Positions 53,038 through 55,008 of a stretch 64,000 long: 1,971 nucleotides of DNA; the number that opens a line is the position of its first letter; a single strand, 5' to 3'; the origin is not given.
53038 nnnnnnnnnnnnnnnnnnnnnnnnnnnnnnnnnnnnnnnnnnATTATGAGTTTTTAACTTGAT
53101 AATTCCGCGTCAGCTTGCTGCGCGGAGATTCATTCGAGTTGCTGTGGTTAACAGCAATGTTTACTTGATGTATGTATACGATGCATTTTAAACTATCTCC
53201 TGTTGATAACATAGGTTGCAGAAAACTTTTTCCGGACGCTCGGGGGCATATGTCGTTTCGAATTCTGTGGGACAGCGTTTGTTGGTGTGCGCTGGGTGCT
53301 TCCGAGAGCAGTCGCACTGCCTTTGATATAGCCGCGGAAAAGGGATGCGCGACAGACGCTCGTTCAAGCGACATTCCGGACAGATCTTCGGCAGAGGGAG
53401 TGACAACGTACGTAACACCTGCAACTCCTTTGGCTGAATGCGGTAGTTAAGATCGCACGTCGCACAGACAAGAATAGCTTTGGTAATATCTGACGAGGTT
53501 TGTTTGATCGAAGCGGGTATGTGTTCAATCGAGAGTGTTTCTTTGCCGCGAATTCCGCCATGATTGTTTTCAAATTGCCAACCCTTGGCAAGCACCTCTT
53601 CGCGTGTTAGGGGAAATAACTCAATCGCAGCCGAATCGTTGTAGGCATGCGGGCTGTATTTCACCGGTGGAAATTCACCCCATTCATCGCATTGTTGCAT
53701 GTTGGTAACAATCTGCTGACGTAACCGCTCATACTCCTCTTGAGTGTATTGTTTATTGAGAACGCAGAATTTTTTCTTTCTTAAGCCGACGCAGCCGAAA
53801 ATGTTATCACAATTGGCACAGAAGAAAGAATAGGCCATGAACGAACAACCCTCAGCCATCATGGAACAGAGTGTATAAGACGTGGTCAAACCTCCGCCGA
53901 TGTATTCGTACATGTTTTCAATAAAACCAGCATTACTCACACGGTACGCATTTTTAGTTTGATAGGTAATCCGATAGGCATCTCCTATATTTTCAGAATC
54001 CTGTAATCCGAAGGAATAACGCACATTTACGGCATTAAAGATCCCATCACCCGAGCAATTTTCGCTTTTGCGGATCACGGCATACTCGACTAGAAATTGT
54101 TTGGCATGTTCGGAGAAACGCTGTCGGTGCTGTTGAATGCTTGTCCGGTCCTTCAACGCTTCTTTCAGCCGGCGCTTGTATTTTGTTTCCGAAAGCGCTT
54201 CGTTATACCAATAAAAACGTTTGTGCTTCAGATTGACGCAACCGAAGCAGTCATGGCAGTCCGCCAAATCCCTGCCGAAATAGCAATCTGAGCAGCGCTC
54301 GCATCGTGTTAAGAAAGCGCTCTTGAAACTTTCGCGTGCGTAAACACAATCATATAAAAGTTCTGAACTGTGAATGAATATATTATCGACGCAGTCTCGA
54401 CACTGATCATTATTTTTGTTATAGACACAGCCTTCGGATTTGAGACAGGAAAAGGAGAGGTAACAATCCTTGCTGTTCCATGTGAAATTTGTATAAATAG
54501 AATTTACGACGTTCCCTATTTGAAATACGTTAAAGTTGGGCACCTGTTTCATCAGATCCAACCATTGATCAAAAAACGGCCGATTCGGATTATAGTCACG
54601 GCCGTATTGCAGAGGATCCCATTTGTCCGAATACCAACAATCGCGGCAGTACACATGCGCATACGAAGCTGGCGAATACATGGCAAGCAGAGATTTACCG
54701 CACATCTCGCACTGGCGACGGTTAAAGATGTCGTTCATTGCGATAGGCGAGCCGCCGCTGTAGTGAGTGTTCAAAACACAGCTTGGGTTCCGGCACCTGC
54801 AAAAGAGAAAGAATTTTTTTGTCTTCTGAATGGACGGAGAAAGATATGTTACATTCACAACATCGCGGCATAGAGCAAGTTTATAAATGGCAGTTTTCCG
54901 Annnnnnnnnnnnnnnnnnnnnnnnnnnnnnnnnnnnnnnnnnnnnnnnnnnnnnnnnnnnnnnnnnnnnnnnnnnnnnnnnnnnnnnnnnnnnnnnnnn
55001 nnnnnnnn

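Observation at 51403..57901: Tandem pair of unclassified 556-aa cysteine-rich paralogs, in an operon with a TM PP2C-like/propeller protein and a divergent wHTH regulator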

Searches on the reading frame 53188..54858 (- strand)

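Call 4: search_protein_families(library=pfam, proteins=[window:53188-54858:-], max_evalue=0.1)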
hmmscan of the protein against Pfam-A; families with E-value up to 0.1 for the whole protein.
window:53188-54858:- (556 aa): 1 family
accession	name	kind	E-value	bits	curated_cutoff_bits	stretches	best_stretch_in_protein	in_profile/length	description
PF23477.1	zf_Tbcl_2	-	0.0094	16.1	27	1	49-77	7-35/37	Probable treble clef zinc finger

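Call 5: search_protein_families(library=ncbifam, proteins=[window:53188-54858:-], max_evalue=0.1)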
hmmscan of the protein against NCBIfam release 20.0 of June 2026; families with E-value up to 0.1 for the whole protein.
window:53188-54858:- (556 aa): 3 families
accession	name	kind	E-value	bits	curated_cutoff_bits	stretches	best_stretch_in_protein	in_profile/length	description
NF040563.1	guided_IscB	equivalog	0.0057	15.8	175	1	418-476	183-239/314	RNA-guided endonuclease IscB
NF011482.0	PRK14892.1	equivalog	0.022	14.6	109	0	49-80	23-54/101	putative transcription elongation factor Elf1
NF045770.1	MPN403_MG284_C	domain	0.069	13.1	37.3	0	211-236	26-51/57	MG284/MPN403 family protein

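Call 59: search_protein_families(library=padloc, proteins=[window:53188-54738:-], max_evalue=0.01)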
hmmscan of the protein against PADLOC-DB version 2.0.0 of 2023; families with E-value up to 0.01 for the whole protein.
window:53188-54738:- (516 aa): 0 families

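Call 60: search_protein_families(library=phrogs, proteins=[window:53188-54738:-], max_evalue=0.01)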
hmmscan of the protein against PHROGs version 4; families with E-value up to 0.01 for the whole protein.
window:53188-54738:- (516 aa): 1 family
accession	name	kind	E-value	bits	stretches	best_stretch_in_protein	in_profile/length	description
phrog_15341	-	unknown function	0.0015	19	1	87-170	43-133/276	-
